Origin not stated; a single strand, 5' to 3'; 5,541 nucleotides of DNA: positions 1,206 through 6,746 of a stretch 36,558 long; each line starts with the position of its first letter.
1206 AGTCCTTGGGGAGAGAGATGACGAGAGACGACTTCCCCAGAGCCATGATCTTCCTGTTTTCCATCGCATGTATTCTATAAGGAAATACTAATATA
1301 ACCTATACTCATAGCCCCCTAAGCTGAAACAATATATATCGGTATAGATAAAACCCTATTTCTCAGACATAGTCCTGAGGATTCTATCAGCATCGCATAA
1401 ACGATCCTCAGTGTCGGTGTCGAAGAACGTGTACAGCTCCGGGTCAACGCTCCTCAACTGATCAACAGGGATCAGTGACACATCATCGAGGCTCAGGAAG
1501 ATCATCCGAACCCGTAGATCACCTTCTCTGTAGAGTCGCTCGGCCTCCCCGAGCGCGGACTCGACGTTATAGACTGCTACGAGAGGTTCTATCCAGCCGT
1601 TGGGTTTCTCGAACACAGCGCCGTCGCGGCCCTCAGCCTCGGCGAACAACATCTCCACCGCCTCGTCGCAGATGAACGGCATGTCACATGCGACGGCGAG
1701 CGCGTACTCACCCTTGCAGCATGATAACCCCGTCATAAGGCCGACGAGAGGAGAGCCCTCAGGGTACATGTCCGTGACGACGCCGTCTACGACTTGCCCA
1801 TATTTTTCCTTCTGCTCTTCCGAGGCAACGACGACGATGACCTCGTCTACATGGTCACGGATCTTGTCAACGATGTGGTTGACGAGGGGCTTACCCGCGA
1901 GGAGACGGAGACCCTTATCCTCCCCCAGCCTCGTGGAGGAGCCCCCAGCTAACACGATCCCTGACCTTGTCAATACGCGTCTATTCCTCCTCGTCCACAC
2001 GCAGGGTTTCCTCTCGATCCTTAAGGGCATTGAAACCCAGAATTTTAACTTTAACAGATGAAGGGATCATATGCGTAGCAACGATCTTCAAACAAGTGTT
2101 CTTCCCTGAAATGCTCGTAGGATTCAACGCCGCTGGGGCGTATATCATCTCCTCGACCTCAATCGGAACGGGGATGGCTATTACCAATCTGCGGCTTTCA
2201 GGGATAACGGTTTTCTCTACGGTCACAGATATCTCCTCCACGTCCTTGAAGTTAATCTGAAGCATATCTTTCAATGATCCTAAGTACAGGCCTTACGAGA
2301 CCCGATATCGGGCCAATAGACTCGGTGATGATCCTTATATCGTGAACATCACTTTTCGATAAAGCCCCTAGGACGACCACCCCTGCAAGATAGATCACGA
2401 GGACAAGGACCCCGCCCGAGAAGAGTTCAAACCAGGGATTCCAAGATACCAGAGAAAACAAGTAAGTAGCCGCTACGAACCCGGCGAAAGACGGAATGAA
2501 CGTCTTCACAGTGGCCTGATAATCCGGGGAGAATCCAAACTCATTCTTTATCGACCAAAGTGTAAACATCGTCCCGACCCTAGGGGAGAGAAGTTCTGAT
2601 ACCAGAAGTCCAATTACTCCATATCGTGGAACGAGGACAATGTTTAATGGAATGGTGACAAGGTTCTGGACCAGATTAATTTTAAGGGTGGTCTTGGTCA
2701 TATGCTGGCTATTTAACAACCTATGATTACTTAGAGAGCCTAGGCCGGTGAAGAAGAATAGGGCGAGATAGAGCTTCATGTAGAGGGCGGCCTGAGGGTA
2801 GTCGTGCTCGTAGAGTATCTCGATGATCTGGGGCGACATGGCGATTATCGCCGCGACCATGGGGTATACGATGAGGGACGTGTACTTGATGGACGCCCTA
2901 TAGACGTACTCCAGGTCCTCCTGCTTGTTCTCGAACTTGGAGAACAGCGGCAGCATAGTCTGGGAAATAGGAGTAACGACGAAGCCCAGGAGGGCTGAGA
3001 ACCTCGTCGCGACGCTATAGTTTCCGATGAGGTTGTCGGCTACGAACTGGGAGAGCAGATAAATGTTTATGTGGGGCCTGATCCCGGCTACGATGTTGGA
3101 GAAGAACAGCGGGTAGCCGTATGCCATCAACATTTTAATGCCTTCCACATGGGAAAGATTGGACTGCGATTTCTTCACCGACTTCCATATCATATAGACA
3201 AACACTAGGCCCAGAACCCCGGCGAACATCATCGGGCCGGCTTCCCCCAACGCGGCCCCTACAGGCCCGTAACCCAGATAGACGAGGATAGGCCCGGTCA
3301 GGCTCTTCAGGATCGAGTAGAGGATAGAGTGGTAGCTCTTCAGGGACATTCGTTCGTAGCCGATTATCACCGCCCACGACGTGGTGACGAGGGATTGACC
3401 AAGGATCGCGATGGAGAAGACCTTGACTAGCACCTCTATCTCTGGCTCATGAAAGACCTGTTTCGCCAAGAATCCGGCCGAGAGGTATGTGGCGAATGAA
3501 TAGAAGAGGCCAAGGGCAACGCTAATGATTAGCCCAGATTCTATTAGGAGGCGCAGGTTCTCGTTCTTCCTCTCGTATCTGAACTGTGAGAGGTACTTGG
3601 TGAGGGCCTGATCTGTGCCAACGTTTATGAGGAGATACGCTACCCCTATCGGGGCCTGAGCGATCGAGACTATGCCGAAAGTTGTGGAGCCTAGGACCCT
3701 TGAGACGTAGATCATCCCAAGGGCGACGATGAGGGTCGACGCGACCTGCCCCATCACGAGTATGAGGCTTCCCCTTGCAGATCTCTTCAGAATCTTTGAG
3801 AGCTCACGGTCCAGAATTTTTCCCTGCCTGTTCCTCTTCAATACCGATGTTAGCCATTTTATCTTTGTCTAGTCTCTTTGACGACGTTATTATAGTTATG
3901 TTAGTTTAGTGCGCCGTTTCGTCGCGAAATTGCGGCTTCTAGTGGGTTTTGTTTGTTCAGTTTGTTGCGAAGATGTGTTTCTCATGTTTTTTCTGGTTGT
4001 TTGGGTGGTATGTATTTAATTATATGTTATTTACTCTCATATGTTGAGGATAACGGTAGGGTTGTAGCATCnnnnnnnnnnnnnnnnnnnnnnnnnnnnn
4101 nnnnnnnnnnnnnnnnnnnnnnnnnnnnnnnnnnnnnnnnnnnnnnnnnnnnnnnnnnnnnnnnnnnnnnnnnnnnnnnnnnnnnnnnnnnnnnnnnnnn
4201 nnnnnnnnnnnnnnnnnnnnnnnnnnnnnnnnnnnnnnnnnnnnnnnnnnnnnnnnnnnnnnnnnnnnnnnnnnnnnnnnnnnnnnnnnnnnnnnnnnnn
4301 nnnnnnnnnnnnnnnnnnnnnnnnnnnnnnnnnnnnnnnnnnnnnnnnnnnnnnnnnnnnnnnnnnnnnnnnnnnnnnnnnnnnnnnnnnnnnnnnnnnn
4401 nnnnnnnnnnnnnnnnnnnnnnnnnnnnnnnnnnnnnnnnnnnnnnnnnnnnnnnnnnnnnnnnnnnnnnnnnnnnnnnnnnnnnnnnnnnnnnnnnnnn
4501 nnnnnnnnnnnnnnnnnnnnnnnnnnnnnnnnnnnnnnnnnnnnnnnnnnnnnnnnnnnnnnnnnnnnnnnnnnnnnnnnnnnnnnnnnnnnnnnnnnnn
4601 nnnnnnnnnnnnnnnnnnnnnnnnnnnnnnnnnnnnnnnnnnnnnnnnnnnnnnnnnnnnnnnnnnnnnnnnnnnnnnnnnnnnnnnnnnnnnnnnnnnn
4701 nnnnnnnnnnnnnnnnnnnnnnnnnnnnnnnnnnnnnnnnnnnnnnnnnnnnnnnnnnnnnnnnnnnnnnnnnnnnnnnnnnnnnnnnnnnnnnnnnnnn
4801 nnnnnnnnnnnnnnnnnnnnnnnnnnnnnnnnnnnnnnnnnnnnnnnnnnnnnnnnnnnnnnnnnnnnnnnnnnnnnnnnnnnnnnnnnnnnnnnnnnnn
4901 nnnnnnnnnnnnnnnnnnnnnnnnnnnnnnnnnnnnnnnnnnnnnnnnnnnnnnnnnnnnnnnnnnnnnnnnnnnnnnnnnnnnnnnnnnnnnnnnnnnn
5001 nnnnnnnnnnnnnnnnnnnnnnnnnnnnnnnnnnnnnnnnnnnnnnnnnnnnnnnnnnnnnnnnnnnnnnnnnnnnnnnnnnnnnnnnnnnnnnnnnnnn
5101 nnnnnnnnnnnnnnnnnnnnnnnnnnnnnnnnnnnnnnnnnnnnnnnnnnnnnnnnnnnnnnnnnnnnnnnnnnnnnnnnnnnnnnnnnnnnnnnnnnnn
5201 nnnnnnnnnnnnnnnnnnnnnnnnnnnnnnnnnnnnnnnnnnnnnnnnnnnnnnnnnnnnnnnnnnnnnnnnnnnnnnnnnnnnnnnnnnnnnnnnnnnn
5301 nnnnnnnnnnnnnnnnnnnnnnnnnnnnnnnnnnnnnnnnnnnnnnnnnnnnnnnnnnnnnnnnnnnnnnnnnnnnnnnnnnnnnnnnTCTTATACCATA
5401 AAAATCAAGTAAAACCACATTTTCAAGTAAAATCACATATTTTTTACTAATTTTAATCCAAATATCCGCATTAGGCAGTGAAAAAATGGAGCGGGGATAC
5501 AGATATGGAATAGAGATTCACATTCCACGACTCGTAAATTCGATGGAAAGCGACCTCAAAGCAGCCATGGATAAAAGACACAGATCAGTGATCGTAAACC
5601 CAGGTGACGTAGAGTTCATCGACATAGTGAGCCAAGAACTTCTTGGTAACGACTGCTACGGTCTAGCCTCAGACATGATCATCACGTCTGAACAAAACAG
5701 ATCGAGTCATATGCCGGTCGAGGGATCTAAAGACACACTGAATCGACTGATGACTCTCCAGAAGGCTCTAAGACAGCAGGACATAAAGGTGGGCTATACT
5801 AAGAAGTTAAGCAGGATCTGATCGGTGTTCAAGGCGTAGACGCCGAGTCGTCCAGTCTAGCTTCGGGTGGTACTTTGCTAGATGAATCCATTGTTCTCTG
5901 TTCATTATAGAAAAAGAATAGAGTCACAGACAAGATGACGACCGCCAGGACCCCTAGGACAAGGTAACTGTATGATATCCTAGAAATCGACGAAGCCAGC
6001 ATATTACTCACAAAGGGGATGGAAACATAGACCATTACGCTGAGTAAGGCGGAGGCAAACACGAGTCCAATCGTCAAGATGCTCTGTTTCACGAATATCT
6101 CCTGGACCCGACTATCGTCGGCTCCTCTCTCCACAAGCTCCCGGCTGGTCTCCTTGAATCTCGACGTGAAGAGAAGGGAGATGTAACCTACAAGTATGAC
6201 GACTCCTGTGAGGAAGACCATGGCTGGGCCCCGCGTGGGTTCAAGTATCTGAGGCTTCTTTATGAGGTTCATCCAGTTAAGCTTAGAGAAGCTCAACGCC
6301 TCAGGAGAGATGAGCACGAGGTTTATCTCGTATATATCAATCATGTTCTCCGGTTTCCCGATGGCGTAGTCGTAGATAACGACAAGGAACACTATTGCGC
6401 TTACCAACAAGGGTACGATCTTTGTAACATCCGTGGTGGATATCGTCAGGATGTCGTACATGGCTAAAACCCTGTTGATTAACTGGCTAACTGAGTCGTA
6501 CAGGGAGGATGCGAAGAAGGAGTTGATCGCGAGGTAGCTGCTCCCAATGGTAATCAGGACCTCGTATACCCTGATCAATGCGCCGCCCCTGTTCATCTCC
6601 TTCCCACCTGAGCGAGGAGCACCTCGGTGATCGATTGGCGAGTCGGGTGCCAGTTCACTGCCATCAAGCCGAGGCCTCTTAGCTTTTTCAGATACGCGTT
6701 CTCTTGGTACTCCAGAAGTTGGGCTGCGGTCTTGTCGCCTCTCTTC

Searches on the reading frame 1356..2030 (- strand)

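Call 11: search_protein_families(library=pfam, proteins=[window:1356-2030:-], max_evalue=0.01)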
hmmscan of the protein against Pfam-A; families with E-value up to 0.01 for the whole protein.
window:1356-2030:- (224 aa): 3 families
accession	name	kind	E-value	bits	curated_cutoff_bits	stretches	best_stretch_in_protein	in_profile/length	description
PF12804.13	NTP_transf_3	-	2.1e-33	116.2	27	1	24-176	1-152/160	MobA-like NTP transferase domain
PF02348.25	CTP_transf_3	-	3.3e-06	27.5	22.6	1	24-75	2-54/217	Cytidylyltransferase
PF01128.25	IspD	-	0.0053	17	27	1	25-74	4-57/221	2-C-methyl-D-erythritol 4-phosphate cytidylyltransferase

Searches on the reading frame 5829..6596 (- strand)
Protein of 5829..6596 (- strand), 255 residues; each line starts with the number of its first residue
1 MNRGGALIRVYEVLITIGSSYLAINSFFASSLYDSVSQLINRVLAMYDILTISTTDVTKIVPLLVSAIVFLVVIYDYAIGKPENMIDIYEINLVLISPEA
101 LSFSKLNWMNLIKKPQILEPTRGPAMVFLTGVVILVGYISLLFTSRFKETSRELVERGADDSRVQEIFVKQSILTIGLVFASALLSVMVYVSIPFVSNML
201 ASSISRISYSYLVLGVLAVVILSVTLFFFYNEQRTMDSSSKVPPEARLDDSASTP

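Call 11: search_protein_families(library=pfam, proteins=[window:5829-6596:-], max_evalue=0.01)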
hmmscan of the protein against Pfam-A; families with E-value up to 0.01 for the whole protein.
window:5829-6596:- (255 aa): 1 family
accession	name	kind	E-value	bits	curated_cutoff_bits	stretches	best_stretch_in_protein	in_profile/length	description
PF03631.20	Virul_fac_BrkB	-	0.0046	17.1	33.7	0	128-229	75-179/259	Virulence factor BrkB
